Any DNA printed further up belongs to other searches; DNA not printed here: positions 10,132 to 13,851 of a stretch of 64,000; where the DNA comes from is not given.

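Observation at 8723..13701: Translationally coupled pair: GMC oxidoreductase-alpha/beta-hydrolase fusion (1,139 aa) plus stand-alone GMC paralogue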

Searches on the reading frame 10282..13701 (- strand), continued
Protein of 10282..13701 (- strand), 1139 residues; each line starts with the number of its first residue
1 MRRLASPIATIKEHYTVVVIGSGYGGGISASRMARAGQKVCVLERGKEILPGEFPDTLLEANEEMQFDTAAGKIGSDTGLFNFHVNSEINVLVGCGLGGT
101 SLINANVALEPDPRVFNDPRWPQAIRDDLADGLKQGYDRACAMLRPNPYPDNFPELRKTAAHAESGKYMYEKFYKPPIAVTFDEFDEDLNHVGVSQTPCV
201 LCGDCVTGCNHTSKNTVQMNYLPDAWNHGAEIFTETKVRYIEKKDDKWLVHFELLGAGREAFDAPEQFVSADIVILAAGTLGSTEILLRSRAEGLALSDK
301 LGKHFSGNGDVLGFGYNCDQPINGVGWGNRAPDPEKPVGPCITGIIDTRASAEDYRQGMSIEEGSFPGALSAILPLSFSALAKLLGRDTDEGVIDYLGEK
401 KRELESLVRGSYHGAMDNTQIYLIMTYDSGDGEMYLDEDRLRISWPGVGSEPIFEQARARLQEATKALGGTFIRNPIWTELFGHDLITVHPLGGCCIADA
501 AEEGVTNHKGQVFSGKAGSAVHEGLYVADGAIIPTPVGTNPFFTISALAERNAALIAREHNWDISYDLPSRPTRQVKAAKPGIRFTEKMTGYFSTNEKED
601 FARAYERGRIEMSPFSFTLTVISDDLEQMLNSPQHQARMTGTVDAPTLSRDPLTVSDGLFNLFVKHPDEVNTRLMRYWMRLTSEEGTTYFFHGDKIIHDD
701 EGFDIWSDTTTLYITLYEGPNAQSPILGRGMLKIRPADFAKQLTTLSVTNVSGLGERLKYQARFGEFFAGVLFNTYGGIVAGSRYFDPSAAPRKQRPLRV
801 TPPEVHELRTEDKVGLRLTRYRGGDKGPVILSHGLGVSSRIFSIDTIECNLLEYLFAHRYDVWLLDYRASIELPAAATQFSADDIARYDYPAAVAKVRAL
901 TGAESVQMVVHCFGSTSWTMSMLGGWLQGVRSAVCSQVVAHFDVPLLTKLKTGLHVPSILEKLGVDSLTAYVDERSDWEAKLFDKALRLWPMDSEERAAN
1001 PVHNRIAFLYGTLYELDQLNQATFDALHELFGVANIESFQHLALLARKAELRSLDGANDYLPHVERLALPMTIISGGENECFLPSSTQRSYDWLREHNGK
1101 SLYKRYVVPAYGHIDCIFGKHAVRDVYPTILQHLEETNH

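Call 16: find_encoding_contigs(protein=P0067, flank=10000, max_places=2)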
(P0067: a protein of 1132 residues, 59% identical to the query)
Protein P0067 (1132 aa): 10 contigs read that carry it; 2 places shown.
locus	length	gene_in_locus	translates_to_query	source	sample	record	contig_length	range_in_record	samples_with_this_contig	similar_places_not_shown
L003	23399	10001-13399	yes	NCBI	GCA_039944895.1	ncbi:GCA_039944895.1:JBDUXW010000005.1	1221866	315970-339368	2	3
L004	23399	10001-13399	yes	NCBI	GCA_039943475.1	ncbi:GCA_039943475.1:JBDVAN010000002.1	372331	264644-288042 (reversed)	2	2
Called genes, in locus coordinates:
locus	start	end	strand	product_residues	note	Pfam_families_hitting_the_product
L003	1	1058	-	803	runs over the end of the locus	PF13620:CarboxypepD_reg, PF13715:CarbopepD_reg_2, PF07715:Plug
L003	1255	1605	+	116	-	PF01541:GIY-YIG (weak)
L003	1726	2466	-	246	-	PF00072:Response_reg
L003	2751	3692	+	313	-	PF02586:SRAP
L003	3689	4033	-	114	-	-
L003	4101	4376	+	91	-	-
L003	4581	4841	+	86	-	-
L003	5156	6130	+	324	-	PF04794:YdjC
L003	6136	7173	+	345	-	-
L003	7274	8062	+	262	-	-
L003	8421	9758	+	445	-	PF00512:HisKA (weak), PF02518:HATPase_c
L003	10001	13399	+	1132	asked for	PF00732:GMC_oxred_N, PF01266:DAO (faint), PF05199:GMC_oxred_C, PF00561:Abhydrolase_1 (faint)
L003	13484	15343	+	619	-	PF00034:Cytochrom_C (faint), PF13442:Cytochrome_CBB3 (faint), PF21419:RoxA-like_Cyt-c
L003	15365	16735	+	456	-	PF00149:Metallophos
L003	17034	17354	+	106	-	PF00196:GerE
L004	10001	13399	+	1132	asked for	PF00732:GMC_oxred_N, PF01266:DAO (faint), PF05199:GMC_oxred_C, PF00561:Abhydrolase_1 (faint)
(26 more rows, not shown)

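Call 18: find_related_loci(query=A1, collection=genome_contigs, flank=10000)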
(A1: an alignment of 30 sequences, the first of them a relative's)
Query A1 (1139 aa) in genome_contigs; peptide patterns used: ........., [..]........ (x = any residue, [..] = any of these).
600 stretches matched a pattern (row limit reached: there are more); 574 encode a relative of the query (tblastn E <= 1e-3); the best 80 are kept; 80 distinct loci.
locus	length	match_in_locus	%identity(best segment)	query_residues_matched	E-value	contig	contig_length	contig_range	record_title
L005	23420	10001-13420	66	1-1138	0e+0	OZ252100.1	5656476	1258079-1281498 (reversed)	MAG: Candidatus Latescibacterota bacterium isolate a405b522-c60e-4cbd-8fa6-7b572aa56bb7 genome assembly, chromosome: 1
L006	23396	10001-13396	60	1-1135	0e+0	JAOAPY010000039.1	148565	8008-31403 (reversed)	MAG: Acidobacteria bacterium isolate RYN_26 scaffold_5446122, whole genome shotgun sequence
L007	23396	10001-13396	59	1-1137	0e+0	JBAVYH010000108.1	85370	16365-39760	MAG: Bryobacteraceae bacterium isolate MFD02755_ilm_asm_bin11 k127_94007, whole genome shotgun sequence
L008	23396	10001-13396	58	1-1137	0e+0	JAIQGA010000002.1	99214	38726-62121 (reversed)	MAG: Terriglobia bacterium isolate SRVP_29 SRVP18_hole-7m-from-trench_1_20cm_scaffold_275, whole genome shotgun sequence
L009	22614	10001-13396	58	1-1137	0e+0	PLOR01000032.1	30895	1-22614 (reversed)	MAG: Bryobacterales bacterium isolate bog_406 73.20120700_S3X.5_contig_169, whole genome shotgun sequence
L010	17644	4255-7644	58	3-1137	0e+0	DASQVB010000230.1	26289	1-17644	MAG TPA_asm: Pseudonocardiaceae bacterium isolate SMAG_U10976 k141_1141171, whole genome shotgun sequence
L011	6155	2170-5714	59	1-1137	0e+0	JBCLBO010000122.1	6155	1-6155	Candidatus Hydrogenedentales bacterium isolate SLM_MC1B_68-O02 Node_122_length_6155_cov_70.940635, whole genome shotgun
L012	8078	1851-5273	57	1-1137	0e+0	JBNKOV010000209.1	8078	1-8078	MAG: Holophagae bacterium isolate G1G2.bin.25.strict NODE_209_length_8078_cov_1.539183, whole genome shotgun sequence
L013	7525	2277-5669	59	1-1137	0e+0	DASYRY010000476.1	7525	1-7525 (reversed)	MAG TPA_asm: Candidatus Polarisedimenticolia bacterium isolate SMAG_U4523 k141_815785, whole genome shotgun sequence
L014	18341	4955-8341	57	3-1137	0e+0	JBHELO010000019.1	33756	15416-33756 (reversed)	MAG: Acidimicrobiales bacterium isolate S2_bin.17.orig S2_k141_3401147, whole genome shotgun sequence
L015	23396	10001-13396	58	3-1135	0e+0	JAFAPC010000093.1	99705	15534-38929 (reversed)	MAG: Pseudonocardiales bacterium isolate CP_BM_ER_28 BM_ER_k147_6019981, whole genome shotgun sequence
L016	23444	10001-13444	56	1-1136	0e+0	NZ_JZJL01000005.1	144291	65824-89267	Chromobacterium vaccinii strain MWU205 contig00005, whole genome shotgun sequence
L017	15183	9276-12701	56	3-1138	0e+0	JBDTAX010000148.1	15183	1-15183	MAG: Pseudonocardiaceae bacterium isolate cluster2_bin.119 k127_2417217, whole genome shotgun sequence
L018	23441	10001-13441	55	1-1137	0e+0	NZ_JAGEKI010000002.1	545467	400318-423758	Pseudomonas sp. NFXW11 NFXW11_2, whole genome shotgun sequence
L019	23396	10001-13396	57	1-1137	0e+0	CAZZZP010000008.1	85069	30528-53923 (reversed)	MAG: Lichenicola sp. isolate Green_AP.bin.11 genome assembly, contig: NODE_11_length_85069_cov_9.026419, whole genome sh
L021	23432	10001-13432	58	1-1137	0e+0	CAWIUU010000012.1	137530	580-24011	MAG: Candidatus Acidoferrales bacterium isolate MFD01872.bin.2.180 genome assembly, contig: contig_172713, whole genome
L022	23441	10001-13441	55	1-1137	0e+0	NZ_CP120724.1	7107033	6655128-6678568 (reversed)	Pseudomonas sp. JDS08PS003 chromosome, complete genome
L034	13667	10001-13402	55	1-1138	0e+0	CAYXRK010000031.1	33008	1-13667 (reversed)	MAG TPA_asm: uncultured Nitrospirales bacterium isolate binchicken_co248_263 genome assembly, contig: NODE_1083_length_3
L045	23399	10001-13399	54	5-1139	0e+0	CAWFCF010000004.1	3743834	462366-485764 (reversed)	MAG: uncultured Chloroflexia bacterium isolate MFD02416.bin.1.105 genome assembly, contig: contig_12136, whole genome sh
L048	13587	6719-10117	54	3-1137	0e+0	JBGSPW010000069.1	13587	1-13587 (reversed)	MAG: Thermoflexales bacterium isolate JTS-AC314 k141_685396, whole genome shotgun sequence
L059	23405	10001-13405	53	1-1137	0e+0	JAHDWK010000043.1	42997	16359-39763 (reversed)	MAG: Anaerolineae bacterium isolate CHL1 NODE_1659_length_42997_cov_206.382306, whole genome shotgun sequence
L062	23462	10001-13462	54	1-1138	0e+0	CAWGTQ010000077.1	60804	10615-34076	MAG: uncultured Acidobacteriota bacterium isolate MFD05580.bin.2.5 genome assembly, contig: contig_51295, whole genome s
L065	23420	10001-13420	58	1-1138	0e+0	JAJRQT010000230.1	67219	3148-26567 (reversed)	MAG: Bacteroidetes bacterium isolate Dive100_bin10.8 k141_1183622, whole genome shotgun sequence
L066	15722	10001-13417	53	2-1137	0e+0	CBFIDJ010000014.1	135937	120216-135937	MAG: Oceanicoccus sp. isolate Co_bin_682_strict genome assembly, contig: Co_bin_682_strict_c14, whole genome shotgun seq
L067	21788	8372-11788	52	1-1136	0e+0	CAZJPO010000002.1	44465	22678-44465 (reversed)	MAG TPA_asm: uncultured Thiosulfatimonas sp. isolate SRP345593_co1_124 genome assembly, contig: NODE_65_length_44465_cov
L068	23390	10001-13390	51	1-1138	0e+0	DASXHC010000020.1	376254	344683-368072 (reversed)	MAG TPA_asm: Terracidiphilus sp. isolate SMAG_U5182 k141_2650829, whole genome shotgun sequence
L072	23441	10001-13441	54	1-1137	0e+0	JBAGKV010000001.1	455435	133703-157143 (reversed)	Janthinobacterium sp. LPB2021202312-11-4 1, whole genome shotgun sequence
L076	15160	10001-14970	55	1-1135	0e+0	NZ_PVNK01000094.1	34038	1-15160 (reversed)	Enhygromyxa salina strain SWB005 ENSA5_contig000094, whole genome shotgun sequence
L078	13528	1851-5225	52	1-1137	0e+0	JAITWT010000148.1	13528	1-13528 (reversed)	MAG: Burkholderiaceae bacterium isolate Xx448_bin5 k119_543137, whole genome shotgun sequence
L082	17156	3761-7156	54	3-1138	0e+0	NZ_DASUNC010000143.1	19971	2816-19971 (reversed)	MAG: Archangium sp. isolate SMAG_U1589 k141_518355, whole genome shotgun sequence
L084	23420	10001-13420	52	1-1137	0e+0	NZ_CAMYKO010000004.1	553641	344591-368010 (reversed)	MAG: uncultured Methylophaga sp. isolate Biocath_Gamma_020 k127_15916, whole genome shotgun sequence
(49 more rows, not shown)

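Call 26: search_protein_families(library=pfam, proteins=[L008:13435-14859:+, L065:8604-9965:+, L001:13453-15201:+, L018:13573-15444:+], max_evalue=10)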
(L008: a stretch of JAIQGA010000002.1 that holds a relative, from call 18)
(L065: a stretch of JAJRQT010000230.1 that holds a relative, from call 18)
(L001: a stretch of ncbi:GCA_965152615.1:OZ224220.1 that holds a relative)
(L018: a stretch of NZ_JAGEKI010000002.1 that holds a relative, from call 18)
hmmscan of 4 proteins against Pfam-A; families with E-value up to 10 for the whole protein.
L008:13435-14859:+ (474 aa): 2 families
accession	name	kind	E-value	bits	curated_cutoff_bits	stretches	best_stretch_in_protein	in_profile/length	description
PF12850.12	Metallophos_2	-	0.0016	18.9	27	1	364-424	84-134/154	Calcineurin-like phosphoesterase superfamily domain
PF00149.33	Metallophos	-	0.012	16.5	21.5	1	317-400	118-191/191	Calcineurin-like phosphoesterase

L065:8604-9965:+ (453 aa): 2 families
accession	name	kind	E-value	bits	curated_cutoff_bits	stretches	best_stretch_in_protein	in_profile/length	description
PF00149.33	Metallophos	-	0.0018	19.2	21.5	0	147-214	61-117/191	Calcineurin-like phosphoesterase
PF12850.12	Metallophos_2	-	0.052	14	27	1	373-407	106-135/154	Calcineurin-like phosphoesterase superfamily domain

L001:13453-15201:+ (582 aa): 1 family
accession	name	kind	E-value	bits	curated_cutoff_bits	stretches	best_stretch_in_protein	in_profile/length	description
PF00149.33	Metallophos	-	2.4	9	21.5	1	109-279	32-190/191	Calcineurin-like phosphoesterase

L018:13573-15444:+ (624 aa): 5 families
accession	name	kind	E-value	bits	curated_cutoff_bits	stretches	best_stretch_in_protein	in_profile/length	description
PF21419.2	RoxA-like_Cyt-c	-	1.6e-14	53.6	26.7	1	527-564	2-38/39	RoxA-like, cytochrome c-like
PF13442.11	Cytochrome_CBB3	-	1.5e-07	32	27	1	457-502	2-42/68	Cytochrome C oxidase, cbb3-type, subunit III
PF00034.26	Cytochrom_C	-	1.6e-05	26.6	21.3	1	458-483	1-26/90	Cytochrome c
PF14495.11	Cytochrom_C550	-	0.029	14.5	27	1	455-536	23-101/136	Cytochrome c-550 domain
PF22113.1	Mtrc-MtrF_II-IV_dom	-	0.047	13.7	30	1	251-273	72-94/176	Outer membrane cytochrome MtrC/MtrF-like, domains II/IV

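Call 38: predict_structure(alignment_id=A1)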
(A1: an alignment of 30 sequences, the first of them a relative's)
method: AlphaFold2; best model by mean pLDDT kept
length: 1139 residues; sequences in the alignment: 30
mean_pLDDT: 77.5   pTM: 0.64
mean pLDDT of the five models: 77.5, 76.4, 71.8, 71.8, 67.7
residues with pLDDT >= 90: 357; 70-90: 461; 50-70: 184; < 50: 137
segments of 3 or more residues with pLDDT < 50: 96-104, 207-210, 257-265, 379-386, 391-393, 405-414, 476-483, 485-488, 779-795, 963-985, 987-989, 995-1002, 1011-1029
pLDDT, mean of each block of 10 residues (from residue 1): 76 94 88 95 82 59 70 70 72 49 64 91 93 94 90 90 93 90 81 81 58 75 90 89 93 62 60 91 92 93 77 75 69 73 87 88 68 50 48 52 46 62 83 85 79 84 86 53 49 82 95 95 91 85 90 95 85 65 88 93 94 91 89 84 87 80 84 89 85 86 66 93 93 85 77 67 79 58 37 53 81 86 88 76 66 91 87 70 92 94 93 90 94 86 73 53 47 40 48 48 51 46 44 63 84 89 93 84 85 91 87 61 84 88
secondary structure, 60 per line:
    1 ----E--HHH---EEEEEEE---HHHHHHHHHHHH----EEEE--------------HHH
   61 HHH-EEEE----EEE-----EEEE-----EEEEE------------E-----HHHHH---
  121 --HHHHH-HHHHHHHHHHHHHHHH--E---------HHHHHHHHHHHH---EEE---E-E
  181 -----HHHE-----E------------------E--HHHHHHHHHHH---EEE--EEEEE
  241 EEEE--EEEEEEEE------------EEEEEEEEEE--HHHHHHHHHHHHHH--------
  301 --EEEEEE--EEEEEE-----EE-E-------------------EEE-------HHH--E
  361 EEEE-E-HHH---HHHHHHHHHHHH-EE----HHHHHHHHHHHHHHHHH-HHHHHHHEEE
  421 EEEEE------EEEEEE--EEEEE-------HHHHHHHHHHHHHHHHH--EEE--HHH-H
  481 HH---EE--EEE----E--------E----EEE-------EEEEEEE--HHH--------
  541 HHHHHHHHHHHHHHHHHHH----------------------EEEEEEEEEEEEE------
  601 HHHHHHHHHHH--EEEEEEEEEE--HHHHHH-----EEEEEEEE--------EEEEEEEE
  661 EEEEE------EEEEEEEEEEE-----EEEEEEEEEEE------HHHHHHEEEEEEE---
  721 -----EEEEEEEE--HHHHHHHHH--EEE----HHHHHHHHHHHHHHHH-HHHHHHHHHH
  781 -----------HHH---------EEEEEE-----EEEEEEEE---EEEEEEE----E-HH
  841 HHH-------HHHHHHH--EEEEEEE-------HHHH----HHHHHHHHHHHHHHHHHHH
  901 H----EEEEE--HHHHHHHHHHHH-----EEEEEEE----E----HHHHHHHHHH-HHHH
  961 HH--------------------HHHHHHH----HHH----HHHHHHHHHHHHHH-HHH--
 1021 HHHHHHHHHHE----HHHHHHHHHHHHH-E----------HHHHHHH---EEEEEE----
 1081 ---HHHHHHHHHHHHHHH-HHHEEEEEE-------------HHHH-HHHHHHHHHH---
elements in order (helices of 4 or more, strands of 3 or more residues): E14-20 H24-35 E40-43 H58-63 E65-68 E73-75 E81-84 E90-94 H113-117 H123-127 H129-144 H157-168 E172-174 H217-227 E231-233 E236-244 E247-254 E267-276 H279-292 E303-308 E311-316 E345-347 E360-364 H374-385 H393-409 H411-417 E418-425 E432-437 E440-444 H452-468 E471-473 E490-492 E511-513 E521-527 H541-559 E582-594 H601-611 E614-623 H626-631 E637-644 E653-665 E672-682 E688-698 H705-710 E711-717 E726-733 H736-744 E747-749 H754-769 H771-780 E804-809 E815-822 E826-832 H839-843 H851-857 E860-866 H874-877 H882-901 E906-910 H913-924 E930-936 H946-955 H957-962 H983-989 H1001-1014 H1021-1030 H1036-1048 H1061-1067 E1071-1076 H1084-1098 E1103-1108 H1122-1125 H1127-1136
